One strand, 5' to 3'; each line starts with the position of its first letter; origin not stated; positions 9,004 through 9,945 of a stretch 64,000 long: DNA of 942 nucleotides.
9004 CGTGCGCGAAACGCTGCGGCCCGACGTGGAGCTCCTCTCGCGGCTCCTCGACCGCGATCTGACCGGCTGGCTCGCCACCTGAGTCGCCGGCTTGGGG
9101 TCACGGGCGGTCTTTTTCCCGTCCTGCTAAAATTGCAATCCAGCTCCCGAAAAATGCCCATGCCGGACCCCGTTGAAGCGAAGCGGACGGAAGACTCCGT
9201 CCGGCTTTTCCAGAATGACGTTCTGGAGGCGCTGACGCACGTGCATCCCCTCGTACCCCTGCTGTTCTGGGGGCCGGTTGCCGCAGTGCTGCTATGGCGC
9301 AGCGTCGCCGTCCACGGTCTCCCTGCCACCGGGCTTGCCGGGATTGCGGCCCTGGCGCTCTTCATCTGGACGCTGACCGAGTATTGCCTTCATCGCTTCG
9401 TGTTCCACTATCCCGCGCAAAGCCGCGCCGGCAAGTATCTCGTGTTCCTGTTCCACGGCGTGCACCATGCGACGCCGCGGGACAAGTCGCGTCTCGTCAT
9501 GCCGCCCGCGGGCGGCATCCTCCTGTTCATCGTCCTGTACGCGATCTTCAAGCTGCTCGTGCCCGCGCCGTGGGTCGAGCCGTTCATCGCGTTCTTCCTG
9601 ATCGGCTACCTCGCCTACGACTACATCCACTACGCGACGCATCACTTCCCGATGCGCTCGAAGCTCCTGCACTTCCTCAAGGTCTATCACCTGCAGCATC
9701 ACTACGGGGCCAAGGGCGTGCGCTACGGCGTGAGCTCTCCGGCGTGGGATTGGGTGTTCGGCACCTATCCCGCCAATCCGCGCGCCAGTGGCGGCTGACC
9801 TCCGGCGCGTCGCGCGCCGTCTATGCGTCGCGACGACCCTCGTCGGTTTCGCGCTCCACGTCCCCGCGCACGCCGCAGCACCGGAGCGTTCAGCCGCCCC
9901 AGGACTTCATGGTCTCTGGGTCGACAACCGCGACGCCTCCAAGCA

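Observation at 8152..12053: PAPS-type sulfotransferase and FA2H/Scs7-like 2-hydroxylase beside the spt operon, whose last gene is an MsbA-like exporter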

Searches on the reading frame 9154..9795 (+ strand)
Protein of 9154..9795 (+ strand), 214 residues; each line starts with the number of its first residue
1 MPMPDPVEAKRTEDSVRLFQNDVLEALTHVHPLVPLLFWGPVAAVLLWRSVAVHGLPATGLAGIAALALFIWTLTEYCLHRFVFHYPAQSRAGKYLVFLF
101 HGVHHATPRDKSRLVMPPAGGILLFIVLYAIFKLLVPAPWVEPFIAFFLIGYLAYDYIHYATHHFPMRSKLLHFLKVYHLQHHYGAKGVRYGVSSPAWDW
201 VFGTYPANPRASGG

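Call 10: search_protein_families(library=pfam, proteins=[window:9154-9795:+])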
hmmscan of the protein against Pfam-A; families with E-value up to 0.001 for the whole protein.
seq(214 aa): 1 family
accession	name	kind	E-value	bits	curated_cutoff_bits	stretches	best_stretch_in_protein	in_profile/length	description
PF04116.19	FA_hydroxylase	-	9e-18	65.4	31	1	66-204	2-132/132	Fatty acid hydroxylase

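Call 12: find_homologous_proteins(query=window:9154-9795:+)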
Query seq(214 aa) (214 aa): 5155 proteins with E <= 0.001 among 5731 candidates; the best 120 are listed.
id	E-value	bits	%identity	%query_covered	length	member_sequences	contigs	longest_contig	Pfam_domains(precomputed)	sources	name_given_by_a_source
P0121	1.5e-124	432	88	99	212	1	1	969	PF04116.20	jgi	jgi:dihydroceramide fatty acyl 2-hydroxylase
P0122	3.3e-124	431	87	99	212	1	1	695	PF04116.20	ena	-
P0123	2.4e-123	428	86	99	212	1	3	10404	PF04116.20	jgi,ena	-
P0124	6.5e-123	427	85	99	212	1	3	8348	PF04116.20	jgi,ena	-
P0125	1.3e-122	426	85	99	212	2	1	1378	PF04116.20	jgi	jgi:dihydroceramide fatty acyl 2-hydroxylase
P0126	1.8e-122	426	84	99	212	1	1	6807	PF04116.20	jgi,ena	jgi:sterol desaturase/sphingolipid hydroxylase (fatty acid hydroxylase superfamily)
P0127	2.3e-122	425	85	99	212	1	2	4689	PF04116.20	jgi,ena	-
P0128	6.3e-122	424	85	99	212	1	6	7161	PF04116.20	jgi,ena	-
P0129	7.6e-122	424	84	99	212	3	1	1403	PF04116.20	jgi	-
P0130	9.0e-122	423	84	99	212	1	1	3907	PF04116.20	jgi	-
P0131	1.8e-121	422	85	99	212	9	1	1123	PF04116.20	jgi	-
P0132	2.6e-121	422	86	100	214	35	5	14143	PF04116.20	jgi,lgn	jgi:sterol desaturase/sphingolipid hydroxylase (fatty acid hydroxylase superfamily)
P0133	1.1e-120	420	84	99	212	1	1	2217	PF04116.20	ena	-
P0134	2.8e-120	418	84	99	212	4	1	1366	PF04116.20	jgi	-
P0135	4.6e-119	414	84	99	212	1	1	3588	PF04116.20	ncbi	-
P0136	5.7e-119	414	85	97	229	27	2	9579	PF04116.20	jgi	-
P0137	6.1e-119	414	84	98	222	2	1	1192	PF04116.20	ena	-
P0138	1.4e-116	406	81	99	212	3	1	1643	PF04116.20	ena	-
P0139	1.8e-116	406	82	99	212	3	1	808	PF04116.20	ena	-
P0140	3.9e-116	405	83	99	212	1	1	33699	PF04116.20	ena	-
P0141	4.9e-116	405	86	95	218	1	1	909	PF04116.20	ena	-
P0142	1.4e-115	403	82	99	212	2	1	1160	PF04116.20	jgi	jgi:sterol desaturase/sphingolipid hydroxylase (fatty acid hydroxylase superfamily)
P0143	3.0e-114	399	80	99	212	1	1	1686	PF04116.20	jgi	-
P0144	3.6e-114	398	80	99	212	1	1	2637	PF04116.20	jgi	jgi:dihydroceramide fatty acyl 2-hydroxylase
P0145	2.2e-113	396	80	99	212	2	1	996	PF04116.20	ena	-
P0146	1.4e-112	393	80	99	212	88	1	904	PF04116.20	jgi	-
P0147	2.7e-112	392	80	98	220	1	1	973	PF04116.20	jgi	jgi:sterol desaturase/sphingolipid hydroxylase (fatty acid hydroxylase superfamily)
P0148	3.0e-112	392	80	99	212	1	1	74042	PF04116.20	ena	-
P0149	1.3e-111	390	81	99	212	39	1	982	PF04116.20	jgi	-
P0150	2.3e-111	389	79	99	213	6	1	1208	PF04116.20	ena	-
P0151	3.1e-111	389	79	99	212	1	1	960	PF04116.20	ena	-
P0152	4.4e-111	388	79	99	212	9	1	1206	PF04116.20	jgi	-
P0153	2.3e-110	386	77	99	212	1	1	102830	PF04116.20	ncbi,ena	-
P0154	4.1e-110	385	78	99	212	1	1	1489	PF04116.20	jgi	jgi:dihydroceramide fatty acyl 2-hydroxylase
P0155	7.0e-110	384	78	99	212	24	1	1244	PF04116.20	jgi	jgi:sterol desaturase/sphingolipid hydroxylase (fatty acid hydroxylase superfamily)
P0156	2.3e-109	383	78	99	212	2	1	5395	PF04116.20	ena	-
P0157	3.4e-109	382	75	99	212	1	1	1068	PF04116.20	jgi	-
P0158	4.0e-109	382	77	99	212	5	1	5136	PF04116.20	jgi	jgi:dihydroceramide fatty acyl 2-hydroxylase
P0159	5.3e-109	381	78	100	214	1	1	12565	PF04116.20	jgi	jgi:dihydroceramide fatty acyl 2-hydroxylase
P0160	6.2e-108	378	76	99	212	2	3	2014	PF04116.20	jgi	jgi:sterol desaturase/sphingolipid hydroxylase (fatty acid hydroxylase superfamily)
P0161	1.3e-107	377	76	99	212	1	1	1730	PF04116.20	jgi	jgi:dihydroceramide fatty acyl 2-hydroxylase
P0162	1.9e-107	376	75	99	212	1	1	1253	PF04116.20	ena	-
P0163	2.0e-107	376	77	99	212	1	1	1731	PF04116.20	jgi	-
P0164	3.1e-107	376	77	99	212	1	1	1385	PF04116.20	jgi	-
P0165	4.7e-107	375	74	99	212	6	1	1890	PF04116.20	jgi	jgi:sterol desaturase/sphingolipid hydroxylase (fatty acid hydroxylase superfamily)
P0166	5.5e-107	375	74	99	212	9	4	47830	PF04116.20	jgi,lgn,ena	jgi:dihydroceramide fatty acyl 2-hydroxylase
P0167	2.1e-106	373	77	99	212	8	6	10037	PF04116.20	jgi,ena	-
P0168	2.7e-106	373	75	99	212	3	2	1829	PF04116.20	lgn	-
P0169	4.1e-106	372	75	99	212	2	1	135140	PF04116.20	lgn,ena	-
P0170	1.5e-104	367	73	99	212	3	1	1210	PF04116.20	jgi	-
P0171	4.1e-103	362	74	98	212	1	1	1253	PF04116.20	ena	-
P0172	5.7e-102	358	72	99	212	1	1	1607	PF04116.20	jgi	jgi:sterol desaturase/sphingolipid hydroxylase (fatty acid hydroxylase superfamily)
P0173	3.5e-100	353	72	99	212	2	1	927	PF04116.20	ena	-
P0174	7.3e-100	352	73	97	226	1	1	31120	PF04116.20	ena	-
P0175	4.4e-99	349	69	99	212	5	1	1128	PF04116.20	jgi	jgi:dihydroceramide fatty acyl 2-hydroxylase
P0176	3.7e-98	346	72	98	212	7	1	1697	PF04116.20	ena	-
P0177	5.0e-98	346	71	98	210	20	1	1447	PF04116.20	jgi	jgi:sterol desaturase/sphingolipid hydroxylase (fatty acid hydroxylase superfamily)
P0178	1.9e-97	344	70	97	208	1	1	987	PF04116.20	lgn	-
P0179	2.4e-97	343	71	92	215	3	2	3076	PF04116.20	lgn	-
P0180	3.3e-97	343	71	96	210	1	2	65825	PF04116.20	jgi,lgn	jgi:sterol desaturase/sphingolipid hydroxylase (fatty acid hydroxylase superfamily)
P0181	6.8e-97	342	69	99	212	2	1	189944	PF04116.20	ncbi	-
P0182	7.6e-97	342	69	98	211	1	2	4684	PF04116.20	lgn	-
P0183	3.1e-96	340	69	98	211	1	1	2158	PF04116.20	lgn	-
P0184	1.2e-95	338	68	96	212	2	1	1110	PF04116.20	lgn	-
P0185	3.1e-95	336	71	99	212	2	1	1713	PF04116.20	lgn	-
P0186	3.7e-95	336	68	94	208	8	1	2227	PF04116.20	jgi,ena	jgi:sterol desaturase/sphingolipid hydroxylase (fatty acid hydroxylase superfamily)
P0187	6.3e-95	335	68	99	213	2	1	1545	PF04116.20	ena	-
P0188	1.7e-94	334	67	99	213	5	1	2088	PF04116.20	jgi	jgi:sterol desaturase/sphingolipid hydroxylase (fatty acid hydroxylase superfamily)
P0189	3.2e-94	333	70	93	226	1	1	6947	PF04116.20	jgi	jgi:sterol desaturase/sphingolipid hydroxylase (fatty acid hydroxylase superfamily)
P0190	5.8e-94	332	80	85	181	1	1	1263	PF04116.20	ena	-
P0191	6.3e-94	332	67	97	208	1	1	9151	PF04116.20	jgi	-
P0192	6.8e-94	332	69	97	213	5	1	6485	PF04116.20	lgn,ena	-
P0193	2.5e-93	330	66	99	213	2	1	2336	PF04116.20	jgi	jgi:sterol desaturase/sphingolipid hydroxylase (fatty acid hydroxylase superfamily)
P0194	1.4e-92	328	67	94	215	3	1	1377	PF04116.20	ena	-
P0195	3.4e-92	326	66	98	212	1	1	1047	PF04116.20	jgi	-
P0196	1.2e-91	325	65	99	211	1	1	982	PF04116.20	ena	-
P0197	1.4e-91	324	67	96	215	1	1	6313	PF04116.20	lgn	-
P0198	2.0e-91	324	69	94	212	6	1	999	PF04116.20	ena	-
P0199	2.8e-90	320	66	99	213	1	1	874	PF04116.20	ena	-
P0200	3.0e-90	320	68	96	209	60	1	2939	PF04116.20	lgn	-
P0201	1.5e-89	318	68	90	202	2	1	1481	PF04116.20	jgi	-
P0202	8.2e-89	315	66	92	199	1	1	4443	PF04116.20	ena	-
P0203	8.2e-89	315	66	91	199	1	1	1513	PF04116.20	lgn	-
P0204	9.2e-89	315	66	98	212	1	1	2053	PF04116.20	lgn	-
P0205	4.8e-88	313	65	93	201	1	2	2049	PF04116.20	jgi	jgi:dihydroceramide fatty acyl 2-hydroxylase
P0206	1.2e-87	312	65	95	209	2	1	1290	PF04116.20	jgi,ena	jgi:sterol desaturase/sphingolipid hydroxylase (fatty acid hydroxylase superfamily)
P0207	2.6e-87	311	72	85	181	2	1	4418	PF04116.20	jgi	jgi:dihydroceramide fatty acyl 2-hydroxylase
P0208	8.5e-87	309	64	92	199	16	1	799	PF04116.20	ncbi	-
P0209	2.3e-86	307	63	96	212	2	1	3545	PF04116.20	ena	-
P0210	2.5e-86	307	63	96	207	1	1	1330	PF04116.20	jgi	jgi:dihydroceramide fatty acyl 2-hydroxylase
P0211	2.8e-86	307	63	95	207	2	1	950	PF04116.20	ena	-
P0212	4.9e-86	306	63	94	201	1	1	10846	PF04116.20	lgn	-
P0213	1.9e-85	304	64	93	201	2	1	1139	PF04116.20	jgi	jgi:sterol desaturase/sphingolipid hydroxylase (fatty acid hydroxylase superfamily)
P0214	2.1e-85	304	63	93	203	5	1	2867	PF04116.20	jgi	jgi:dihydroceramide fatty acyl 2-hydroxylase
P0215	2.7e-85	304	68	92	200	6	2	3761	PF04116.20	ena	-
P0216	3.8e-85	303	62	98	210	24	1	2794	PF04116.20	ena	-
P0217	4.4e-85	303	63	93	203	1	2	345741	PF04116.20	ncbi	ncbi:MAG: sterol desaturase family protein [Halieaceae bacterium]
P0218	5.2e-85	303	64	91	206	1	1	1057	PF04116.20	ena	-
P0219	5.4e-85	303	59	97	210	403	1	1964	PF04116.20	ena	-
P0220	6.1e-85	303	60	96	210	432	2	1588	PF04116.20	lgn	-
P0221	6.7e-85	303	64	91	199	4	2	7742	PF04116.20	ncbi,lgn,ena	-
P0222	8.5e-85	302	65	93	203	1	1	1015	PF04116.20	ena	-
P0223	1.3e-84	302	63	94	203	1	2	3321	PF04116.20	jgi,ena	jgi:sterol desaturase/sphingolipid hydroxylase (fatty acid hydroxylase superfamily)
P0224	1.3e-84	302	63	94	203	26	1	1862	PF04116.20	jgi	-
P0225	2.6e-84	301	61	93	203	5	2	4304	PF04116.20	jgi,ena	-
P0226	2.8e-84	301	63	94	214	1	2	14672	PF04116.20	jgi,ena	-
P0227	3.1e-84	300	64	95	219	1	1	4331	PF04116.20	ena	-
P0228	4.1e-84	300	64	93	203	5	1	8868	PF04116.20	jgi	jgi:dihydroceramide fatty acyl 2-hydroxylase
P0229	4.4e-84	300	61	97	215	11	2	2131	PF04116.20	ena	-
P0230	5.2e-84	300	61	94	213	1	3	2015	PF04116.20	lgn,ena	-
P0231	6.0e-84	300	65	90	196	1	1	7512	PF04116.20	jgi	-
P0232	7.4e-84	299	62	95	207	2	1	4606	PF04116.20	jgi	jgi:sterol desaturase/sphingolipid hydroxylase (fatty acid hydroxylase superfamily)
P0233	8.8e-84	299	61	98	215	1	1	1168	PF04116.20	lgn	-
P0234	9.2e-84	299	65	92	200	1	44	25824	PF04116.20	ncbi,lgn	ncbi:MAG: hypothetical protein AMXMBFR26_12110 [Porticoccaceae bacterium]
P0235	1.1e-83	299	62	92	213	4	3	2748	PF04116.20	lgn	-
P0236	1.2e-83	299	63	93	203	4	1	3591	PF04116.20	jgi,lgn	-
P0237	1.2e-83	299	63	93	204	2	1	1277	PF04116.20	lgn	-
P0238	1.4e-83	298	65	92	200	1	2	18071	PF04116.20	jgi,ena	-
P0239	1.8e-83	298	64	93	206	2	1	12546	PF04116.20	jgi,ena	-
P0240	1.9e-83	298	63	95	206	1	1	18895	PF04116.20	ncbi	-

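Call 15: search_protein_families(library=ncbifam, max_evalue=0.01, proteins=[window:9154-9795:+])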
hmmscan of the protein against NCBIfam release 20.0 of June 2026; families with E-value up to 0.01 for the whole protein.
seq(214 aa): 0 families

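Call 17: search_solved_structures(query=window:9154-9795:+, max_evalue=1, show_alignments=1)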
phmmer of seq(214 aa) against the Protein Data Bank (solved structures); distinct sequences matched with E-value up to 1: 3.
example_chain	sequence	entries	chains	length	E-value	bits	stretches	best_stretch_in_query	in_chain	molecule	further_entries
4zr1_A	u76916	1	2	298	2.6e-27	99.4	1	16-206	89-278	Ceramide very long chain fatty acid hydroxylase SCS7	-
4zr0_A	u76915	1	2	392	3.1e-27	99.1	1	16-206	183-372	Ceramide very long chain fatty acid hydroxylase SCS7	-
5ykh_A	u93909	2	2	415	0.1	15.7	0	88-124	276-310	Pumilio homolog 1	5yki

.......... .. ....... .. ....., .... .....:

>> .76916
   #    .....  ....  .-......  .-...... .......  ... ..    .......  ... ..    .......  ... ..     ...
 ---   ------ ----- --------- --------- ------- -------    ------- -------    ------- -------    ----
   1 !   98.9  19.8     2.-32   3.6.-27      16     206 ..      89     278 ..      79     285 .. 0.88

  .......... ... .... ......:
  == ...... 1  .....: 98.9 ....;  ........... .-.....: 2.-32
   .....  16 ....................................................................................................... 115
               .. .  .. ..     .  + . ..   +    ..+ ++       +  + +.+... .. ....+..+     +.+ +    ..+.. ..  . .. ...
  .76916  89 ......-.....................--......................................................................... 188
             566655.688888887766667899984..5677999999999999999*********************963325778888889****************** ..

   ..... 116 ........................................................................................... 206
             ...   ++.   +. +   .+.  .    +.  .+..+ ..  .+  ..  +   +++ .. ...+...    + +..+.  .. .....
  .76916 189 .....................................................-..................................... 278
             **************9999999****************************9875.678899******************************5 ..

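Call 42: find_encoding_contigs(protein=P0217, flank=10000, max_places=2)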
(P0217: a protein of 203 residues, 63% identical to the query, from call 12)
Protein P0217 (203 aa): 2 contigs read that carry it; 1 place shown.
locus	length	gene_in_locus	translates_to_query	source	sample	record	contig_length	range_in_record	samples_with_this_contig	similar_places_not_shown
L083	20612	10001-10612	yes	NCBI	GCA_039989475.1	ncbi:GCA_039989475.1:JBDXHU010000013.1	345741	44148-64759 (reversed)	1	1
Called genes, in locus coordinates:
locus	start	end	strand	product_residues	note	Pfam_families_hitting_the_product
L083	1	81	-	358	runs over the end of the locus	PF06258:Mito_fiss_Elm1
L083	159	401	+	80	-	PF00550:PP-binding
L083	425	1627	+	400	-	PF01212:Beta_elim_lyase (faint), PF00155:Aminotran_1_2, PF01053:Cys_Met_Meta_PP (weak), PF01041:DegT_DnrJ_EryC1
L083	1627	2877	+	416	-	PF00275:EPSP_synthase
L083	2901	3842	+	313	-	PF00149:Metallophos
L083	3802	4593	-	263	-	PF12804:NTP_transf_3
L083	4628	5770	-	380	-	-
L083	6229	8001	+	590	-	PF00501:AMP-binding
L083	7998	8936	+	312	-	PF00106:adh_short (weak), PF01073:3Beta_HSD, PF01370:Epimerase, PF02719:Polysacc_synt_2 (weak), PF05368:NmrA, PF07993:NAD_binding_4, PF16363:GDP_Man_Dehyd, PF13460:NAD_binding_10, +1 more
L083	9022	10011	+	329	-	PF03279:Lip_A_acyltrans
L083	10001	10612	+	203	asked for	PF04116:FA_hydroxylase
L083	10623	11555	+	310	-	PF03279:Lip_A_acyltrans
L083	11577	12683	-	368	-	PF03969:AFG1_ATPase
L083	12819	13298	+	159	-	PF06295:ZapG-like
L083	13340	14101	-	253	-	PF01784:DUF34_NIF3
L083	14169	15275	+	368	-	PF00089:Trypsin, PF13365:Trypsin_2, PF00595:PDZ, PF13180:PDZ_2, PF17820:PDZ_6 (weak)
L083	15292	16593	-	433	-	PF00815:Histidinol_dh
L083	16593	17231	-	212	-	PF01634:HisG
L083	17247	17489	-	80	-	PF01722:BolA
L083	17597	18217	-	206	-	PF05494:MlaC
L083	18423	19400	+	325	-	PF01699:Na_Ca_ex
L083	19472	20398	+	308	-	PF01380:SIS, PF00571:CBS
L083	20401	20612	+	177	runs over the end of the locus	PF08282:Hydrolase_3 (weak)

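Call 43: find_encoding_contigs(protein=P0181, flank=10000, max_places=2)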
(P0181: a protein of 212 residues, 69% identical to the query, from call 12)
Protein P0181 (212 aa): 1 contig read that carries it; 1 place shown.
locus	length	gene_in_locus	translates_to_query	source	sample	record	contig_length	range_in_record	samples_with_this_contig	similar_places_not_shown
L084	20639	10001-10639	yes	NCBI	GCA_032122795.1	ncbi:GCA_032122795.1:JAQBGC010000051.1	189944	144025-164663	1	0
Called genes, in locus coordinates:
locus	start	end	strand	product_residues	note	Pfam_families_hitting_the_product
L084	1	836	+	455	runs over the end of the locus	PF02321:OEP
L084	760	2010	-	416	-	-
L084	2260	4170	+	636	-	PF13522:GATase_6, PF13537:GATase_7, PF00733:Asn_synthase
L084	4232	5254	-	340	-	PF00149:Metallophos, PF12850:Metallophos_2 (faint)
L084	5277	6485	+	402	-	PF01066:CDP-OH_P_transf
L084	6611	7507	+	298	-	PF00781:DAGK_cat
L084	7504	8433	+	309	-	PF09139:Tam41_Mmp37 (weak)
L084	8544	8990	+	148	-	-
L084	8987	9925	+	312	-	PF13469:Sulfotransfer_3 (weak)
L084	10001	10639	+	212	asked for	PF04116:FA_hydroxylase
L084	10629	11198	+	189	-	PF09917:DUF2147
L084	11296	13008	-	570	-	PF00664:ABC_membrane, PF00005:ABC_tran, PF02463:SMC_N (faint), PF13304:AAA_21 (faint), PF13555:AAA_29 (weak)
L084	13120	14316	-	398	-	PF00155:Aminotran_1_2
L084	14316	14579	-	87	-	PF00550:PP-binding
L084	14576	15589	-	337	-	PF04321:RmlD_sub_bind (weak), PF05368:NmrA, PF01073:3Beta_HSD (weak), PF01370:Epimerase, PF07993:NAD_binding_4 (faint), PF13460:NAD_binding_10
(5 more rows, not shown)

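Call 67: find_related_loci(query=A3, collection=metagenome_contigs, flank=10000)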
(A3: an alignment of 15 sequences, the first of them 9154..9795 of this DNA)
Query A3 (214 aa) in metagenome_contigs; peptide patterns used: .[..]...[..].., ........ (x = any residue, [..] = any of these).
600 stretches matched a pattern (row limit reached: there are more); 521 encode a relative of the query (tblastn E <= 1e-3); the best 80 are kept; 80 distinct loci.
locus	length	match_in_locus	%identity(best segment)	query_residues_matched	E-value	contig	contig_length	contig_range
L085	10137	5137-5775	85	2-214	3e-123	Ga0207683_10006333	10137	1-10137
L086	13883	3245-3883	85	2-214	3e-122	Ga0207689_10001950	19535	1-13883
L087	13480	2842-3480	85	1-213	3e-120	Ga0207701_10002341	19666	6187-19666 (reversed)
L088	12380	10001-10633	84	3-213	3e-118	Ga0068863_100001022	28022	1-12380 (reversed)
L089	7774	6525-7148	85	1-208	3e-118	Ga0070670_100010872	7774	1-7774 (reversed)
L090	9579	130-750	85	2-208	5e-118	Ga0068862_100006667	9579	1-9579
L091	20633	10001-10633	84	3-213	3e-118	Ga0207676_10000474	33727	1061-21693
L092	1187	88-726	81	2-214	9e-126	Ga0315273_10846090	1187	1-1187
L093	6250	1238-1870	81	3-213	3e-111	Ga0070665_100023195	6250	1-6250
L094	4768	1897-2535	78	2-214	2e-111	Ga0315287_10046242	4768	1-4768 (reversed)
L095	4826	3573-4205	81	3-213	4e-111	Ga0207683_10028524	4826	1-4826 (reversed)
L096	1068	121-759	76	2-214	1e-120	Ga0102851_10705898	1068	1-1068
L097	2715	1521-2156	76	3-214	4e-112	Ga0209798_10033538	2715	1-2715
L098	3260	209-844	78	3-214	1e-110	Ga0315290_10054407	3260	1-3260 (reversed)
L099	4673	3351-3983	73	3-213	1e-105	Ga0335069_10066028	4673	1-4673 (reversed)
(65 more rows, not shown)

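Call 72: search_protein_families(library=pfam, max_evalue=0.001, proteins=[L083:9022-10008:+, L083:10623-11552:+, L083:1627-2874:+])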
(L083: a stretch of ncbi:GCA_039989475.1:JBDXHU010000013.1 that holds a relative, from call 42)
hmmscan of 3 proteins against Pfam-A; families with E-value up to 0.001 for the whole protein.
L083:9022-10008:+ (329 aa): 1 family
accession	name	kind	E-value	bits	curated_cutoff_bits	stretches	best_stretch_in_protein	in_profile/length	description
PF03279.18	Lip_A_acyltrans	-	1.5e-47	162.7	22.3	1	31-306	18-293/295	Bacterial lipid A biosynthesis acyltransferase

L083:10623-11552:+ (310 aa): 2 families
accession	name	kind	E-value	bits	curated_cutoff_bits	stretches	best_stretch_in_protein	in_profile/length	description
PF03279.18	Lip_A_acyltrans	-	7.6e-39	134.1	22.3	1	30-304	19-293/295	Bacterial lipid A biosynthesis acyltransferase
PF03720.21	UDPG_MGDP_dh_C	-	0.00067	20.4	30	0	72-139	5-75/103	UDP-glucose/GDP-mannose dehydrogenase family, UDP binding domain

L083:1627-2874:+ (416 aa): 1 family
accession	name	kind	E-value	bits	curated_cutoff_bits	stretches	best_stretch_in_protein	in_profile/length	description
PF00275.25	EPSP_synthase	-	9.1e-115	384.1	22.8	1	7-406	2-417/417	EPSP synthase (3-phosphoshikimate 1-carboxyvinyltransferase)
